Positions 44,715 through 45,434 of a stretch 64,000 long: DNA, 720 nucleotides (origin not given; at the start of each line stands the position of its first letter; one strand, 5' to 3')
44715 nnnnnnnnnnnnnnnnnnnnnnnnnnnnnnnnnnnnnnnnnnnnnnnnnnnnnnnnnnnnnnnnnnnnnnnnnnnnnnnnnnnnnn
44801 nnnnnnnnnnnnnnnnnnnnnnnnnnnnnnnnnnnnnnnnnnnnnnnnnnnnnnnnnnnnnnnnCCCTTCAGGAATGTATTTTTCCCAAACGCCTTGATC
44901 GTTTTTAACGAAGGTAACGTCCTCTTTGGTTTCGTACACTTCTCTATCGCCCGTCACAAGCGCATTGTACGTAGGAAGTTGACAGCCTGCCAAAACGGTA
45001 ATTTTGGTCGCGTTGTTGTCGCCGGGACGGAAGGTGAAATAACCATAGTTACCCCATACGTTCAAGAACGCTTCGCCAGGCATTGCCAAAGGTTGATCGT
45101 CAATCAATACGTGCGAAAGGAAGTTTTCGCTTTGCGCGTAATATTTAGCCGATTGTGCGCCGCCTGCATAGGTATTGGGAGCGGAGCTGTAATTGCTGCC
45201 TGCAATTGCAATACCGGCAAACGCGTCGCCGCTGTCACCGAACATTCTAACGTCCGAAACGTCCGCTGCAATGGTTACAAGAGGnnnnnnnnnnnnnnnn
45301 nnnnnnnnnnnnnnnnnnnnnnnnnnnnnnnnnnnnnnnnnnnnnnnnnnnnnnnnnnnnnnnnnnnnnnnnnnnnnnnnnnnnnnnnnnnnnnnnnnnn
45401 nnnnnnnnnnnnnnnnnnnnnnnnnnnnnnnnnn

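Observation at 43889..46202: Roughly ten copies of an unrecognised 120-150 aa module shared by the 1964-aa and 1339-aa proteins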

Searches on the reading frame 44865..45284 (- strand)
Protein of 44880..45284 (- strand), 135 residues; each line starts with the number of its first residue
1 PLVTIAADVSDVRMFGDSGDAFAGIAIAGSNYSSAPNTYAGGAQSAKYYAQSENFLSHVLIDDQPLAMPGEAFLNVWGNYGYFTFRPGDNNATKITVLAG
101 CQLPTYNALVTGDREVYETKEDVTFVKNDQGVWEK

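Call 11: search_solved_structures(query=A1, max_evalue=10, show_alignments=2)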
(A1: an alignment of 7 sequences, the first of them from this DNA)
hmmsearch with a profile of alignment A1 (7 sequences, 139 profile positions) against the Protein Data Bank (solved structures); distinct sequences matched with E-value up to 10: 5.
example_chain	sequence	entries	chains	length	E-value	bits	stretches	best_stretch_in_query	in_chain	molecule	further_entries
2gwm_A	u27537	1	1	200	0.25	14.6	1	8-65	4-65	65 kDa virulence protein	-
2gwl_A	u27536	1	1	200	0.27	14.4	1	8-65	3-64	65 kDa virulence protein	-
9ayr_A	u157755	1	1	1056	0.32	14.2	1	13-80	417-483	Guanine nucleotide exchange factor subunit RIC1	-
8i4l_D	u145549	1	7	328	0.33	14.2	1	15-73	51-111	The capsid protein(gp 19) of P-SCSP1u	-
4uid_A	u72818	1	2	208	1.2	12.3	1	53-105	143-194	SURFACE LAYER PROTEIN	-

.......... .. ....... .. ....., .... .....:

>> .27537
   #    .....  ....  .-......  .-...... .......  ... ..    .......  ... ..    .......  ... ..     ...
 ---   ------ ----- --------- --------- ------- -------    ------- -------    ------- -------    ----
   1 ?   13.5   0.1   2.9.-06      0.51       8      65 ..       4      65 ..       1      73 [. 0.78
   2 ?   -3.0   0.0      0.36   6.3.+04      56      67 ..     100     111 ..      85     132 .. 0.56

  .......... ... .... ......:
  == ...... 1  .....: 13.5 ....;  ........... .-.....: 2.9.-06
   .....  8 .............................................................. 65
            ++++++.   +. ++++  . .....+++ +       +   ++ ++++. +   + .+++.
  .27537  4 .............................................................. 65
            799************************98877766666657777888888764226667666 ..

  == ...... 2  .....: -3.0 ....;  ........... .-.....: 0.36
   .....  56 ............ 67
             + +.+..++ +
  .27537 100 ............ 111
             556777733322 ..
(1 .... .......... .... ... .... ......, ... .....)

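Call 24: predict_structure(alignment_id=A2)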
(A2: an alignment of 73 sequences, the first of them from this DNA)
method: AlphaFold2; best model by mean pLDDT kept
length: 135 residues; sequences in the alignment: 73
mean_pLDDT: 92.5   pTM: 0.88
mean pLDDT of the five models: 92.5, 92.0, 91.8, 91.5, 91.1
residues with pLDDT >= 90: 103; 70-90: 27; 50-70: 5; < 50: 0
segments of 3 or more residues with pLDDT < 50: none
pLDDT, mean of each block of 10 residues (from residue 1): 97 91 96 85 76 96 90 91 94 97 94 95 98 96
secondary structure, 60 per line:
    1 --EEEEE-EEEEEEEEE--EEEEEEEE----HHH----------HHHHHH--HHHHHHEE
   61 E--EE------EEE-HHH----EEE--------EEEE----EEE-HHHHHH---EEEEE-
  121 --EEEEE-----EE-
elements in order: E3-7 E9-17 E20-27 H45-50 H53-58 E59-61 E72-74 E83-85 E94-97 E102-104 H106-111 E115-119 E123-127
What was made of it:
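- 44880..45284 (-): A module 3 (aa 346-480). This is the copy modelled with AlphaFold2. pLDDT 92.5, pTM 0.88 (call 24).
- On Carbohydrate-binding module (CAZy sense): Independent fold is predicted with pLDDT 92.5 (call 24).
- Each copy is a compact beta-rich domain (call 24).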

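Call 27: search_protein_representatives(alignment_id=A2)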
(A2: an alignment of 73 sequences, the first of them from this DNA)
Query: 73 sequences, 141 profile positions. Proteins with E-value up to 0.001 (for the whole library): 270; up to 1e-10: 173; up to 1e-30: 80. The best 150 are listed.
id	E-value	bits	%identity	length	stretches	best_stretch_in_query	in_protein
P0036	6.3e-225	752.3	-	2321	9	2-141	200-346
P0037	1.6e-170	576.0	-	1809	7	3-141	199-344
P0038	3.3e-147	500.4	-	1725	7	3-141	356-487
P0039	4.8e-140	477.2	-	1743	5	3-140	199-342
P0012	1.8e-138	472.1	-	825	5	3-141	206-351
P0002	8.4e-135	460.2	-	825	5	2-141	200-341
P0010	4.6e-131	448.1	-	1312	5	2-140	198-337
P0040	4.1e-120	412.6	-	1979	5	2-141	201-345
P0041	3.1e-113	390.3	-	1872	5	3-140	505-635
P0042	4.8e-109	376.7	-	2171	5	3-141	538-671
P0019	1.9e-107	371.6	-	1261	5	3-140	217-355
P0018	6.1e-95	331.0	-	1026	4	2-141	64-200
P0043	3.4e-90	315.6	-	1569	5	12-140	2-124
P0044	3.5e-86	302.6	-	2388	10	3-136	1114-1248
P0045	3.3e-85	299.5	-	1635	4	2-141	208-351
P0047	7.1e-82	288.7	-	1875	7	3-139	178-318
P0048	1.2e-78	278.2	-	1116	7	6-141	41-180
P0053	5.7e-69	246.9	-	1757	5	23-140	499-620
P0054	9.8e-68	242.9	-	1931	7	3-140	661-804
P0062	1.9e-58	212.8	-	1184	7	11-135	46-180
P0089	1.9e-35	138.2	-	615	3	3-139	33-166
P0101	1.8e-32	128.6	-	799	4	6-139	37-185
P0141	1.9e-18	83.1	-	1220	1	5-140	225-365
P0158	4.1e-15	72.3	-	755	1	5-140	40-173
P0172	2.2e-13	66.7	-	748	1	3-139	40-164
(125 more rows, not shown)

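Call 28: fold_search(model_id=the predicted structure, library=pdb)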
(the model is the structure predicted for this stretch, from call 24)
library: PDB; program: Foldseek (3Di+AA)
matches with E <= 10: 156; with E <= 0.001: 0
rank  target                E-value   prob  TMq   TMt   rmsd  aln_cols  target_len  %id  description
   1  5z19_A                6.2e-01  0.14  0.29  0.09   7.9       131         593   11  The crystal structure of Ruminococcus gnavus beta-glucuronidase in complex with uronic isofagomine (released 2018-12-12)
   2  6jz8_A                6.9e-01  0.11  0.25  0.08  12.9       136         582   10  b-glucuronidase from Ruminococcus gnavus in complex with D-glucaro 1,5-lactone (released 2020-06-10)
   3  5z19_D                7.4e-01  0.13  0.29  0.09   7.9       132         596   10  The crystal structure of Ruminococcus gnavus beta-glucuronidase in complex with uronic isofagomine (released 2018-12-12)
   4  5z18_E                7.8e-01  0.12  0.28  0.09   8.2       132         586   10  The crystal structure of Ruminococcus gnavus beta-glucuronidase (released 2018-12-12)
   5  6jz2_A                7.8e-01  0.12  0.29  0.09   7.9       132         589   10  b-glucuronidase from Ruminococcus gnavus in complex with uronic isofagomine at 1.3 Angstroms resolution (released 2020-06-10)
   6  6jz5_A                7.8e-01  0.10  0.25  0.08  12.9       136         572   10  b-glucuronidase from Ruminococcus gnavus in complex with D-glucuronic acid (released 2020-06-10)
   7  6jz3_A                8.3e-01  0.11  0.28  0.09   8.3       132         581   10  b-glucuronidase from Ruminococcus gnavus in complex with uronic deoxynojirimycin (released 2020-05-13)
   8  6jz1_B                8.3e-01  0.11  0.29  0.09   8.2       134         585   11  Apo structure of b-glucuronidase from Ruminococcus gnavus at 1.7 Angstrom resolution (released 2020-06-03)
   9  6jz6_A                8.8e-01  0.10  0.25  0.08  12.9       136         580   10  b-glucuronidase from Ruminococcus gnavus in complex with C6-substituted uronic isofagomine (released 2020-06-10)
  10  5uwv_E                9.3e-01  0.12  0.30  0.16   7.3       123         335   12  Crystal structure of Mycobacterium abscessus L,D-transpeptidase 2 (released 2017-08-16)
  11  6jz1_A                9.3e-01  0.11  0.29  0.09   8.0       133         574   10  Apo structure of b-glucuronidase from Ruminococcus gnavus at 1.7 Angstrom resolution (released 2020-06-03)
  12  5z18_C                1.1e+00  0.09  0.28  0.09   8.2       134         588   11  The crystal structure of Ruminococcus gnavus beta-glucuronidase (released 2018-12-12)
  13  5dur_D                1.1e+00  0.07  0.23  0.17   8.7       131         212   12  Influenza A virus H5 hemagglutinin globular head in complex with antibody 100F4 (released 2015-12-16)
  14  6jz5_B                1.2e+00  0.08  0.26  0.08  12.9       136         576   10  b-glucuronidase from Ruminococcus gnavus in complex with D-glucuronic acid (released 2020-06-10)
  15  6jz7_A                1.3e+00  0.08  0.26  0.08  12.9       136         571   10  b-glucuronidase from Ruminococcus gnavus in complex with N1-substituted uronic isofagomine (released 2020-06-10)
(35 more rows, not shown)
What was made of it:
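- Closest known: Tandem Ig-like or macroglobulin-type beta-sandwich arrays of surface proteins. Same: The best, though non-significant, structural alignment is to an MG domain of E. coli alpha-2-macroglobulin (TM 0.41, call 28).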

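Call 32: search_protein_families(library=pfam, alignment_id=A3, max_evalue=0.001)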
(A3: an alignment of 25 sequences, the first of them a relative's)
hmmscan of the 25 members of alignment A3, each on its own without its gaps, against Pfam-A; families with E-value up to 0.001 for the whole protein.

A. member 1, P0042 (2171 aa): 0 families

B. families by the number of members that match (of 25 scanned): 10 families
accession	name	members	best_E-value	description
PF21515.2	Gp6_2nd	7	1.4e-12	Baseplate wedge protein gp6, domain II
PF00404.24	Dockerin_1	3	1.8e-08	Dockerin type I domain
PF03633.20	Glyco_hydro_65C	3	1.4e-05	Glycosyl hydrolase family 65, C-terminal domain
PF09479.16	Flg_new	2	2.7e-12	Listeria-Bacteroides repeat domain (List_Bact_rpt)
PF13350.11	Y_phosphatase3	1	8.9e-32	Tyrosine phosphatase family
PF00149.33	Metallophos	1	2.3e-10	Calcineurin-like phosphoesterase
PF18883.6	AC_1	1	0.00028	Autochaperone Domain Type 1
PF02222.28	ATP-grasp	1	0.00035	ATP-grasp domain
PF13306.12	LRR_5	1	0.00053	BspA type Leucine rich repeat region (6 copies)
PF19287.4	DUF5910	1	0.00073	Family of unknown function (DUF5910)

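Call 33: fold_search(model_id=the predicted structure, library=viral)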
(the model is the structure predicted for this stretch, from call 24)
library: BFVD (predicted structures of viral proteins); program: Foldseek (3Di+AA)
matches with E <= 10: 234; with E <= 0.001: 0
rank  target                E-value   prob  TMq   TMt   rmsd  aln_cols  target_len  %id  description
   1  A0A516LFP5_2          8.2e-01  0.03  0.20  0.05  18.1       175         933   10  (no name in the UniProt tables at hand)
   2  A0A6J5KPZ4            9.8e-01  0.06  0.25  0.15   8.2       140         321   12  PASTA domain-containing protein [uncultured Caudovirales phage]
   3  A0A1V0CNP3            1.0e+00  0.09  0.20  0.16   8.7       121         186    5  (no name in the UniProt tables at hand)
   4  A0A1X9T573            1.2e+00  0.08  0.28  0.15   8.4       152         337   10  Oxidoreductase-like motif protein [Ranid herpesvirus 3]
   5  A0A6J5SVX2            1.3e+00  0.05  0.23  0.15  10.7       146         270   13  COG3740 Phage head maturation protease [uncultured Caudovirales phage]
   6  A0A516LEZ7            1.6e+00  0.02  0.15  0.04  17.8       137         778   12  (no name in the UniProt tables at hand)
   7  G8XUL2                1.8e+00  0.08  0.23  0.16   7.4        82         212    8  Membrane protein A34 [Aotine betaherpesvirus 1]
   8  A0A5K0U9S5            2.0e+00  0.03  0.16  0.10   8.2        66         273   20  Uncharacterized protein (Fragment) [Yasminevirus sp. GU-2018]
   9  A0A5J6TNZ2            2.4e+00  0.01  0.14  0.10  16.7       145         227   15  (no name in the UniProt tables at hand)
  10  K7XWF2                2.5e+00  0.04  0.23  0.12   8.8       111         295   11  E133 [Rat cytomegalovirus (isolate England)]
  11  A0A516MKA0            2.5e+00  0.01  0.14  0.04  21.7       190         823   14  (no name in the UniProt tables at hand)
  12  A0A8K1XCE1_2          2.7e+00  0.01  0.16  0.03  15.6       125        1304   14  (no name in the UniProt tables at hand)
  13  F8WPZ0                2.7e+00  0.01  0.15  0.09  16.6       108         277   11  (no name in the UniProt tables at hand)
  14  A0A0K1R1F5            3.2e+00  0.05  0.27  0.14   6.7       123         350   12  Envelope glycoprotein C [Testudinid alphaherpesvirus 3]
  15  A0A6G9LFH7            3.4e+00  0.09  0.14  0.27   2.3        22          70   18  (no name in the UniProt tables at hand)
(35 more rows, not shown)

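Call 34: search_protein_families(library=pfam, alignment_id=A2, max_evalue=1)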
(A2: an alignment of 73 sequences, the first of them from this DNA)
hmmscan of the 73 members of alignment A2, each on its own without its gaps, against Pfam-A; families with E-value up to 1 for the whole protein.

A. member 1, seq(135 aa): 0 families

B. families by the number of members that match (of 73 scanned): 22 families
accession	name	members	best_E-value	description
PF21515.2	Gp6_2nd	10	7.4e-05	Baseplate wedge protein gp6, domain II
PF18883.6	AC_1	6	0.0009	Autochaperone Domain Type 1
PF19778.5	RE_endonuc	2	0.054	Endonuclease domain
PF16812.10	AdHead_fibreRBD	1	0.011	C-terminal head domain of the fowl adenovirus type 1 long fibre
PF02803.24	Thiolase_C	1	0.015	Thiolase, C-terminal domain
PF23401.1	HTH_Card1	1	0.016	Card1 hinge domain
PF13973.12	DUF4222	1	0.028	Domain of unknown function (DUF4222)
PF19251.4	DUF5899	1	0.049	Minor capsid protein P2, DUF5899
PF18885.6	DUF5648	1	0.072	Domain of unknown function (DUF5648)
PF21881.2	STIV_penton_2nd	1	0.075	A223 penton protein second domain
PF12783.13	Sec7-like_HUS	1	0.096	Mon2/Sec7/BIG1-like, HUS domain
PF14600.11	CBM_5_12_2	1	0.1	Cellulose-binding domain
PF12971.12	NAGLU_N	1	0.1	Alpha-N-acetylglucosaminidase (NAGLU) N-terminal domain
PF19077.6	Big_13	1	0.11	Bacterial Ig-like domain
PF22382.1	EndoS_helical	1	0.11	Endo-beta-N-acetylglucosaminidase, helical bundle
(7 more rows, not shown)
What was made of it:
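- Tried and rejected: The weak AC_1 autochaperone hits (6 of 73 modules, best E 9e-4, call 34) were treated as noise.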

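Call 35: search_protein_families(library=pfam, proteins=[window:44880-45284:-], max_evalue=10)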
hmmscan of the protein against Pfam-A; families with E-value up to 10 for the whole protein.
seq(135 aa): 0 families

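Call 36: search_protein_families(library=pfam, proteins=[P0048, P0044, P0047, P0053, P0054], max_evalue=0.01)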
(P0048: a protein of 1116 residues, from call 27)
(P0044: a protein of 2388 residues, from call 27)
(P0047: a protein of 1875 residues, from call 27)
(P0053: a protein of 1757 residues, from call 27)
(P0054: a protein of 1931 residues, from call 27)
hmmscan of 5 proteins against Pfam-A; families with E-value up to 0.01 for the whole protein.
P0048 (1116 aa): 7 families
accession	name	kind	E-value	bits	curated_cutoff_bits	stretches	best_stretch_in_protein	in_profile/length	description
PF19866.4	DUF6339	-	2.1e-06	28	23.2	0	792-839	12-60/175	Family of unknown function (DUF6339)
PF25247.1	LbH_GLGC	-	6.8e-06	26.5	27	0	432-460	10-38/135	GLGC left-handed parallel beta-helix domain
PF23125.1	Xre-MbcA-ParS_M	-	0.00023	21.2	27.8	0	405-426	10-31/51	Antitoxin Xre/MbcA/ParS-like, middle domain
PF10757.14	YbaJ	-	0.00046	21.2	25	0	387-420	72-104/118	Biofilm formation regulator YbaJ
PF08622.16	Svf1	-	0.00088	19.8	25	0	737-777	81-121/163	Svf1-like N-terminal lipocalin domain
PF14790.11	THDPS_N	-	0.0011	19.2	25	0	358-390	17-49/167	Tetrahydrodipicolinate N-succinyltransferase N-terminal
PF16407.11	PKD_2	-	0.0039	17.9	39.2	0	722-748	4-30/157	PKD-like family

P0044 (2388 aa): 0 families

P0047 (1875 aa): 3 families
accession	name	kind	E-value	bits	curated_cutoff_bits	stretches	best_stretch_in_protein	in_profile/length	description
PF00404.24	Dockerin_1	-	2.6e-06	28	22.9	1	1052-1099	2-53/57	Dockerin type I domain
PF03633.20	Glyco_hydro_65C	-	0.00013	22.1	22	1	1781-1834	4-54/62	Glycosyl hydrolase family 65, C-terminal domain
PF21515.2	Gp6_2nd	-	0.00023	21.3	27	0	549-602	3-54/66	Baseplate wedge protein gp6, domain II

P0053 (1757 aa): 2 families
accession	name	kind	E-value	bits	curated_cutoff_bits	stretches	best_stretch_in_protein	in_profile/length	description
PF13306.12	LRR_5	-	0.00053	20.3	27.7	1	825-858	21-55/127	BspA type Leucine rich repeat region (6 copies)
PF00404.24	Dockerin_1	-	0.0036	17.9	22.9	0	899-937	10-54/57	Dockerin type I domain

P0054 (1931 aa): 2 families
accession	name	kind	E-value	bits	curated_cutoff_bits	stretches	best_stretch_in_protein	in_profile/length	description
PF21515.2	Gp6_2nd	-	2.1e-08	34.3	27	1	909-963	15-64/66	Baseplate wedge protein gp6, domain II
PF00404.24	Dockerin_1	-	4.3e-05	24.1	22.9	1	1098-1127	2-32/57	Dockerin type I domain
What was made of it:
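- On Pfam PF21515 Gp6_2nd: Distant relatives can pass: P0054 scores 34.3 bits inside module 808-959 (call 36).
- Closest known: Pfam PF21515 Gp6_2nd. Same: The Pfam model hits this part of the module in several relatives (calls 32, 34, 36).
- Some relatives carry dockerins or Glyco_hydro_65C (calls 32, 36). Dockerin-bearing relatives already have a dedicated assembly module (calls 32, 36).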

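Call 43: search_solved_structures(query=A2, max_evalue=10, show_alignments=3)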
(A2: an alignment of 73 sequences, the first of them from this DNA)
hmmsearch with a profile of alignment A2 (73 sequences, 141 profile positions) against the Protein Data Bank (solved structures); distinct sequences matched with E-value up to 10: 2.
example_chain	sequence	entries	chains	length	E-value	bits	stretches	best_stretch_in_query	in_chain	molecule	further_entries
4i6k_A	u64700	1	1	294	0.97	12.7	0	30-83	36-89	Amidohydrolase family protein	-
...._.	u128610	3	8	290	1.4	12.2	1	51-105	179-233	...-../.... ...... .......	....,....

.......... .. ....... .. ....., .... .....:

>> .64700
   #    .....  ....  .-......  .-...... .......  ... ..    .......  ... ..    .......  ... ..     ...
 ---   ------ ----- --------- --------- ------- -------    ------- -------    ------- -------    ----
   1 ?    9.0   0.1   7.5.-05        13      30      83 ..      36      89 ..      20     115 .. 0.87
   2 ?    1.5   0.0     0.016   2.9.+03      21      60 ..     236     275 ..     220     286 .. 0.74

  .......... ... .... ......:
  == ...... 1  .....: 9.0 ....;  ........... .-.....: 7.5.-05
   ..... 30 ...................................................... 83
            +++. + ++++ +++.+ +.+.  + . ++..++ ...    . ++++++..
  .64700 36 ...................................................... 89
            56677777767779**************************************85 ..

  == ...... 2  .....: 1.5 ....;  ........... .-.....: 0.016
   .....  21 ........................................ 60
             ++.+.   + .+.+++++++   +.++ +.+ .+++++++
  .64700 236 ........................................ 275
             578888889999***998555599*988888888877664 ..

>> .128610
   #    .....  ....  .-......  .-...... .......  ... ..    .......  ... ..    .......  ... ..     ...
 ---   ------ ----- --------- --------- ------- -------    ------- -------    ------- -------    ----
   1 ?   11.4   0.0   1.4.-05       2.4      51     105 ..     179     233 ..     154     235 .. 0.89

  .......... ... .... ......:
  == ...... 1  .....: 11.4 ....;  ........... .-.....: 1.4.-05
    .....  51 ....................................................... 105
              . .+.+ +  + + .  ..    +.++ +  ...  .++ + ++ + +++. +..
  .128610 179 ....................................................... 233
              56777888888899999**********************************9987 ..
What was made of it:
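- Profile searches of PDB sequences are empty (calls 11, 43).
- Tried and rejected: PDB sequence profile searches with 7- and 73-sequence module profiles returned only chance-level hits (calls 11, 43).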

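Call 72: search_protein_families(library=pfam, alignment_id=A6, max_evalue=0.0001)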
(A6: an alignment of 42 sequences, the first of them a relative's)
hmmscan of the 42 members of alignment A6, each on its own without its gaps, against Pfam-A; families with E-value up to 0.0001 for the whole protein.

A. member 1, P0122 (2053 aa): 0 families

B. families by the number of members that match (of 42 scanned): 4 families
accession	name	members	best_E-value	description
PF09479.16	Flg_new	17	9.3e-43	Listeria-Bacteroides repeat domain (List_Bact_rpt)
PF18998.6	Flg_new_2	3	4.6e-09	Divergent InlB B-repeat domain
PF21515.2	Gp6_2nd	1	5.2e-08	Baseplate wedge protein gp6, domain II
PF00404.24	Dockerin_1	1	7.6e-08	Dockerin type I domain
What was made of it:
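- Closest known: Listeria-Bacteroides repeat. Same: It is the commonest co-occurring domain in the same proteins (17 of 42, call 72).
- They co-occur with other repeat domains of surface proteins: Flg_new in 17 of 42, plus LRR_5 (calls 32, 72).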

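Call 74: search_protein_families(library=ncbifam, alignment_id=A2, max_evalue=0.1)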
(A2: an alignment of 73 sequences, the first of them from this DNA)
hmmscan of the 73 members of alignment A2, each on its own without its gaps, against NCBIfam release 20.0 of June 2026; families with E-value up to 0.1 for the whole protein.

A. member 1, seq(135 aa): 0 families

B. families by the number of members that match (of 73 scanned): 3 families
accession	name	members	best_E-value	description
TIGR01037.2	pyrD_sub1_fam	1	0.055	dihydroorotate dehydrogenase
TIGR04290.1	meth_Rta_06860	1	0.057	TIGR04290 family methyltransferase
NF003972.0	PRK05467.1-1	1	0.087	PKHD-type hydroxylase YbiX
